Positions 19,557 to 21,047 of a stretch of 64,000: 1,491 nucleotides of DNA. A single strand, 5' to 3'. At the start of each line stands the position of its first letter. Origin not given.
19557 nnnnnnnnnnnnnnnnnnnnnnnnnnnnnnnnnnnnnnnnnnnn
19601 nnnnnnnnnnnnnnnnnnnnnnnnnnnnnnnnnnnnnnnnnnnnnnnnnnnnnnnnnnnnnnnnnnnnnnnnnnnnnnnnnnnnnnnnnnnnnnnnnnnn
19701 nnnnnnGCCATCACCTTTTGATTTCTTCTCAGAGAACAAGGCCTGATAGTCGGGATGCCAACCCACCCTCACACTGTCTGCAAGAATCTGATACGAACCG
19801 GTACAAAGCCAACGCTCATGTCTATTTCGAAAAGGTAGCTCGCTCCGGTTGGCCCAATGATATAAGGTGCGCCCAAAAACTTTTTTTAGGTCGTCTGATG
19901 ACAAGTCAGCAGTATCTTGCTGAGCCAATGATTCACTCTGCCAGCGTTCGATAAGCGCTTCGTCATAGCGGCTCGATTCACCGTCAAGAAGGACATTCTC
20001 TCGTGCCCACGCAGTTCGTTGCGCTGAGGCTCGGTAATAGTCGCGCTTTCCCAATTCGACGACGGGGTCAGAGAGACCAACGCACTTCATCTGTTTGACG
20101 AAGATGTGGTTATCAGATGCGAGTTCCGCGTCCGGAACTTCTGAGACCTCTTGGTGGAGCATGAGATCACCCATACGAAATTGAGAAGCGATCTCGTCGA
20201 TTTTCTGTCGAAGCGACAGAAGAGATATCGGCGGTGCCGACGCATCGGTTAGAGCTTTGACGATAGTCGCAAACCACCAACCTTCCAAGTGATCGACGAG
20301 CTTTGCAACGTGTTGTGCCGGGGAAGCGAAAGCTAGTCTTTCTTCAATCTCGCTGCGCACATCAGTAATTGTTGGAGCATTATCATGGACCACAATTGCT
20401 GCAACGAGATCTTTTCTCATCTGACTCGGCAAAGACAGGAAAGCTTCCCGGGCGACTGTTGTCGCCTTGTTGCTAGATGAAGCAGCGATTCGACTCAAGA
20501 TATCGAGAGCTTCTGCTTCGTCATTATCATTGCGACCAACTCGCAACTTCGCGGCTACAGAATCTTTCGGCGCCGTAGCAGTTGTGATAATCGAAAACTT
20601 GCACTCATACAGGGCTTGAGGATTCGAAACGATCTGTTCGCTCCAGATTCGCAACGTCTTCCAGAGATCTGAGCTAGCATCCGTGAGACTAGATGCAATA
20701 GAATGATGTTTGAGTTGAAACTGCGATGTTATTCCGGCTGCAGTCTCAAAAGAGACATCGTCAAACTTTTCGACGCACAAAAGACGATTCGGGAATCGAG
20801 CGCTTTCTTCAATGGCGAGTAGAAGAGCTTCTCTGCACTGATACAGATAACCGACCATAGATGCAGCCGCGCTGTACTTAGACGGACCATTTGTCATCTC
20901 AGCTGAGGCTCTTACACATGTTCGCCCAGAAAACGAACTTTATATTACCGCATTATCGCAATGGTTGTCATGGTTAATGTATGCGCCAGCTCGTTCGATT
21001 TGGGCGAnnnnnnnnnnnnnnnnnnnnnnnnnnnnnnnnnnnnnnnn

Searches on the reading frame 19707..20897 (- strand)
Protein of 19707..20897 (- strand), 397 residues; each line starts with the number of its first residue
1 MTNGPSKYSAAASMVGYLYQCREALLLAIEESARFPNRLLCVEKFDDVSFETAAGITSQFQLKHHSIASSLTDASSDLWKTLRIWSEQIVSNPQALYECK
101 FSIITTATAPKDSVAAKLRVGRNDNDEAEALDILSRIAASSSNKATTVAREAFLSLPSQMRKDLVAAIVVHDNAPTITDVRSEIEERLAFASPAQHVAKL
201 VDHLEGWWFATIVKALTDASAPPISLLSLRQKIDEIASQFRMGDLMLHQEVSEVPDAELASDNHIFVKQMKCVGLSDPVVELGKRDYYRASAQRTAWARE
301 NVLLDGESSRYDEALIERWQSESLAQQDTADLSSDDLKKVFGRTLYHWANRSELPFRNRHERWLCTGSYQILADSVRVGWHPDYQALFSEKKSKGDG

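Call 8: search_protein_families(library=pfam, proteins=[window:19707-20897:-], max_evalue=0.01)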
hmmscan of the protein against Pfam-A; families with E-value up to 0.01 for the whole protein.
window:19707-20897:- (397 aa): 1 family
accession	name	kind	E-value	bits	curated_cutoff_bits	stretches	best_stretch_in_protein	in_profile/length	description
PF20283.3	CTD7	-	5.9e-32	111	27.6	1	266-386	1-124/126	C-terminal domain 7 of the ABC-three component (ABC-3C) systems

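Call 9: search_protein_families(library=ncbifam, proteins=[window:19707-20897:-], max_evalue=0.01)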
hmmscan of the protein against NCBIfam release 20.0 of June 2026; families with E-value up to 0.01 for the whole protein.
window:19707-20897:- (397 aa): 0 families

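Call 10: search_protein_families(library=padloc, proteins=[window:19707-20897:-], max_evalue=0.01)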
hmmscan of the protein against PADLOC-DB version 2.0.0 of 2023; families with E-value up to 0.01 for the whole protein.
window:19707-20897:- (397 aa): 2 families
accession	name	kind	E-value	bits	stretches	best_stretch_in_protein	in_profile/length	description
PDLC03848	LmuA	-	4.2e-53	180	1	8-385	6-367/373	-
PDLC03851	LmuA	-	0.004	15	1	225-392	172-335/343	-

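Call 22: search_solved_structures(query=window:19707-20897:-, max_evalue=1, show_alignments=1)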
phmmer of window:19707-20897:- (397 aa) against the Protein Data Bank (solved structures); distinct sequences matched with E-value up to 1: 6.
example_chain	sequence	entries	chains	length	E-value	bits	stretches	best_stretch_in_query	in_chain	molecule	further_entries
9hqu_C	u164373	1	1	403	7.3e-15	57.9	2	265-392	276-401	ABC-three component systems C-terminal domain-containing protein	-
9hqx_A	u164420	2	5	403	4.7e-14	55.3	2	265-392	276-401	ABC-three component systems C-terminal domain-containing protein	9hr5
9nxx_A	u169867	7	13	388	3.6e-07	32.6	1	9-386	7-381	ABC-three component systems C-terminal domain-containing protein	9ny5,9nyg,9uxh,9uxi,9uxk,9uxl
9ny1_A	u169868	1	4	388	5.7e-07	32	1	9-386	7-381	ABC-three component systems C-terminal domain-containing protein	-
7lmk_A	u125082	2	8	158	0.7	11.9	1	292-373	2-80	DNA (cytosine-5)-methyltransferase 1 | DNA (cytosine-5)-methyltransferase 1,DNA (cytosine-5)-methyltransferase 1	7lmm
2vx2_A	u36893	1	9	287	0.82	11.7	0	244-294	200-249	ENOYL-COA HYDRATASE DOMAIN-CONTAINING PROTEIN 3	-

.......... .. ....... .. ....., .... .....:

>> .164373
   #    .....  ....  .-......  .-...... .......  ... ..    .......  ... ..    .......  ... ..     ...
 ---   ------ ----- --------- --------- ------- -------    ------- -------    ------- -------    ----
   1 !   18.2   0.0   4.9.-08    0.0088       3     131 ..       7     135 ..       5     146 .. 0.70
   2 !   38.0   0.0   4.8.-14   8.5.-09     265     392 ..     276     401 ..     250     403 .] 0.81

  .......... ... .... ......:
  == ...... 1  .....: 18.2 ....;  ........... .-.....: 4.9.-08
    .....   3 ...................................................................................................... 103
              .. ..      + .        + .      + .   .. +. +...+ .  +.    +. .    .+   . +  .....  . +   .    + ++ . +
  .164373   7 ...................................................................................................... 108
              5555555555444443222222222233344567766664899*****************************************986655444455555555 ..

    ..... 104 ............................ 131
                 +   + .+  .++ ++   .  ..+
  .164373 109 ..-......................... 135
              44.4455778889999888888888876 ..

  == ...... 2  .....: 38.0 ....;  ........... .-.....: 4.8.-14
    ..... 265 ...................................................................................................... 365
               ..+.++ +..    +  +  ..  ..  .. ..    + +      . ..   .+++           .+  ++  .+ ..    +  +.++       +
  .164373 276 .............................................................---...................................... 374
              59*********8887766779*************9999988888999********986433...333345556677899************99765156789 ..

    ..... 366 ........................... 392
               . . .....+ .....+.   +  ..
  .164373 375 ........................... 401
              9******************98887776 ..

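Call 51: search_solved_structures(query=window:19707-20897:-, max_evalue=0.001, show_alignments=3)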
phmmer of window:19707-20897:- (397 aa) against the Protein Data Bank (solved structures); distinct sequences matched with E-value up to 0.001: 4.
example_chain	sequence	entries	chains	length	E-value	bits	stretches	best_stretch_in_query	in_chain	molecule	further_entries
9hqu_C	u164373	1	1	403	7.3e-15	57.9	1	265-392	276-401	ABC-three component systems C-terminal domain-containing protein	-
9hqx_A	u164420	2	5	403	4.7e-14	55.3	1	265-392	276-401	ABC-three component systems C-terminal domain-containing protein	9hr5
9nxx_A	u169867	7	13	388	3.6e-07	32.6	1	9-386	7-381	ABC-three component systems C-terminal domain-containing protein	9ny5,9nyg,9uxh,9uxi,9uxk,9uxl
9ny1_A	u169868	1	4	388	5.7e-07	32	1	9-386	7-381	ABC-three component systems C-terminal domain-containing protein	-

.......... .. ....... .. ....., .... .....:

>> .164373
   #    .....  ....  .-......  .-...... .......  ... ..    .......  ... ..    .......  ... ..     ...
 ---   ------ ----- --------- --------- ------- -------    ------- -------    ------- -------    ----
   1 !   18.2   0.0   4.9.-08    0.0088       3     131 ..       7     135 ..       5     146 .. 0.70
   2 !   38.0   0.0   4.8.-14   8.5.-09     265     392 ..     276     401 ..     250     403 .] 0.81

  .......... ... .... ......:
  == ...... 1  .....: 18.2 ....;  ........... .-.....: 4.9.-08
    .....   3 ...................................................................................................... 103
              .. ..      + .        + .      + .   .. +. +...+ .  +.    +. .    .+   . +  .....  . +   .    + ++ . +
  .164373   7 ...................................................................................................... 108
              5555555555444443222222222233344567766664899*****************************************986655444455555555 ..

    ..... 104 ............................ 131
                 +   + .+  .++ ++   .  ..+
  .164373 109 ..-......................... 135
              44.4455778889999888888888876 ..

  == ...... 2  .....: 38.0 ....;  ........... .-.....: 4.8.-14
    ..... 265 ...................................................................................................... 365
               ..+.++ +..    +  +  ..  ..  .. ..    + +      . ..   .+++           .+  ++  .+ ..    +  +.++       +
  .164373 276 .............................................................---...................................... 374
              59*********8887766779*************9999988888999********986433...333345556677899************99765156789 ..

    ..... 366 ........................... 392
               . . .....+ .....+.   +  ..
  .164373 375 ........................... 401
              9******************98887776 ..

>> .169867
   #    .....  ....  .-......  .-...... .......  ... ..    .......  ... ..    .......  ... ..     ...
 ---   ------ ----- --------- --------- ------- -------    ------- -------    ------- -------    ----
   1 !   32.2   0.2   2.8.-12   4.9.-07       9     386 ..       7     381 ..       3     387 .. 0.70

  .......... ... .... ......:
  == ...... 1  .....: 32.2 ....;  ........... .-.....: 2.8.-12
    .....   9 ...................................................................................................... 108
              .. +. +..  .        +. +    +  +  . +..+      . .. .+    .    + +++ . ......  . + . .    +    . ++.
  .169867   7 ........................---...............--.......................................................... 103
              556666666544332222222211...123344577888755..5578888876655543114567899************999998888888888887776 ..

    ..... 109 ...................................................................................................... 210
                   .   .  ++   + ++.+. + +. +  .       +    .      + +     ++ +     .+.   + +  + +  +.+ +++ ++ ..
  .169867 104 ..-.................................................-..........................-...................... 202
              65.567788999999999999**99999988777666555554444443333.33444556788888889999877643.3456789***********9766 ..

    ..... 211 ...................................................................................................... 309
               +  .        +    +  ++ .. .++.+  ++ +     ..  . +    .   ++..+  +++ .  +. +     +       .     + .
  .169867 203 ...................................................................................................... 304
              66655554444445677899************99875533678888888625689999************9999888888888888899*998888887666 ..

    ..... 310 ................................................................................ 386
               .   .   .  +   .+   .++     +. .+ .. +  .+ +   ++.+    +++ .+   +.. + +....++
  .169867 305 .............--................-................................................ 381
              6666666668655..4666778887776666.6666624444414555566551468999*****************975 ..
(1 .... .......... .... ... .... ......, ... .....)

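Call 62: search_protein_families(library=pfam, alignment_id=A2, max_evalue=0.1)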
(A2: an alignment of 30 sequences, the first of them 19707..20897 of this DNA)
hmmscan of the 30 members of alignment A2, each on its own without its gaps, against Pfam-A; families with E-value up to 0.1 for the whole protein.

A. member 1, window:19707-20897:- (397 aa): 1 family
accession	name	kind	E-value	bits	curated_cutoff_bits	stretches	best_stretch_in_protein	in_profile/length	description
PF20283.3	CTD7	-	5.9e-32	111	27.6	1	266-386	1-124/126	C-terminal domain 7 of the ABC-three component (ABC-3C) systems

B. families by the number of members that match (of 30 scanned): 12 families
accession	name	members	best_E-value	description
PF20283.3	CTD7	30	6.3e-43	C-terminal domain 7 of the ABC-three component (ABC-3C) systems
PF14130.12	Cap4_nuclease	15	0.00013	Cap4, dsDNA endonuclease domain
PF23716.1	DUF7158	4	0.01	Family of unknown function (DUF7158)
PF17408.7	MCD_N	1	0.0047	Malonyl-CoA decarboxylase N-terminal domain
PF00750.26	tRNA-synt_1d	1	0.013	tRNA synthetases class I (R), catalytic domain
PF16630.10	APC_u5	1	0.033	Unstructured region on APC between 1st and 2nd catenin-bdg motifs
PF24052.1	Phage_lipoprotein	1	0.053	Phage lipoprotein family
PF04364.18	DNA_pol3_chi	1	0.067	DNA polymerase III chi subunit, HolC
PF00855.23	PWWP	1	0.078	PWWP domain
PF22045.1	CmlS_C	1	0.079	Chloramphenicol halogenase CmlS C-terminal domain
PF20717.2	DUF6829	1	0.087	Family of unknown function (DUF6829)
PF06754.17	PhnG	1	0.089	Phosphonate metabolism protein PhnG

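Call 63: search_solved_structures(query=A2, max_evalue=1)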
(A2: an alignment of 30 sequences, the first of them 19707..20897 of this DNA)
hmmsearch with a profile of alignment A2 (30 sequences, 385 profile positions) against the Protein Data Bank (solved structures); distinct sequences matched with E-value up to 1: 7.
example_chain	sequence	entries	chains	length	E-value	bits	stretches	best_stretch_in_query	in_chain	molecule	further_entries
9hqu_C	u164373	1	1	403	7e-37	130.4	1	7-383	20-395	ABC-three component systems C-terminal domain-containing protein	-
9hqx_A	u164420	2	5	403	2.1e-35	125.5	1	7-383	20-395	ABC-three component systems C-terminal domain-containing protein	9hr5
9nxx_A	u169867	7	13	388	2.9e-33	118.5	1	4-384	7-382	ABC-three component systems C-terminal domain-containing protein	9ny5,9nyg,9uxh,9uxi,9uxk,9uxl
9ny1_A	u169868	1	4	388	2.4e-32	115.5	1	4-384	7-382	ABC-three component systems C-terminal domain-containing protein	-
9c1m_A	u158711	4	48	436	0.00049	22.3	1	4-68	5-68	DUF4297 domain-containing protein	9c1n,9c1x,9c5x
8ziq_A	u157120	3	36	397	0.27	13.2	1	5-63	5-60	DUF4297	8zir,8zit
2hxx_A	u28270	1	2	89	0.29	13.1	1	168-216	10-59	Barstar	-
